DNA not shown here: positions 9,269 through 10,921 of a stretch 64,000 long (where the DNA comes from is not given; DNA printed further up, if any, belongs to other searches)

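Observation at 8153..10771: Pnkp RNA-repair enzyme split by one in-frame TAA at the phosphatase/ligase domain boundary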

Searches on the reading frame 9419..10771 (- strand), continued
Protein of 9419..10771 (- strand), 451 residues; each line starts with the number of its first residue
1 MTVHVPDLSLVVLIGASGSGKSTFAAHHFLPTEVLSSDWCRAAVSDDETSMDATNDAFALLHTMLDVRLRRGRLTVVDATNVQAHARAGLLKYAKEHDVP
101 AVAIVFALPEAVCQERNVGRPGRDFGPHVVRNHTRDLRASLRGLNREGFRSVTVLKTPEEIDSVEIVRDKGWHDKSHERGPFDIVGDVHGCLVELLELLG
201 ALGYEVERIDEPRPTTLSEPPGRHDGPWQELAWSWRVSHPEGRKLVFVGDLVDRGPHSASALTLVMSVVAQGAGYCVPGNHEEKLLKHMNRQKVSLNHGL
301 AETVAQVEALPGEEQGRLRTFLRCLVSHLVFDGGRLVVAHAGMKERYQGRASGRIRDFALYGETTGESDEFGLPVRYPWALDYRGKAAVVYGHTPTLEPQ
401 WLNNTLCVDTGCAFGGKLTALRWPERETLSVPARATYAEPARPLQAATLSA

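Call 67: search_protein_families(library=pfam, proteins=[L001:5001-7991:+], max_evalue=0.001)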
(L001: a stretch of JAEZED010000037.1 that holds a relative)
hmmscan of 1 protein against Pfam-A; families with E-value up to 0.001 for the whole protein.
L001:5001-7991:+ (997 aa): 5 families
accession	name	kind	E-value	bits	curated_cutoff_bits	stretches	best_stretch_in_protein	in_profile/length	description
PF16542.10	PNKP_ligase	-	6.8e-176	585.5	28.2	1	611-992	1-377/377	PNKP adenylyltransferase domain, ligase domain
PF13671.12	AAA_33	-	2e-30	106.4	27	1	10-141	1-140/143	AAA domain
PF00149.33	Metallophos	-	1.9e-13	51.7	21.5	1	181-372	2-190/191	Calcineurin-like phosphoesterase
PF00293.34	NUDIX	-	5.7e-10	39.8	21.1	1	446-561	3-127/134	NUDIX domain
PF08433.16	KTI12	-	6.9e-08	32.8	22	1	9-126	2-126/271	Chromatin associated protein KTI12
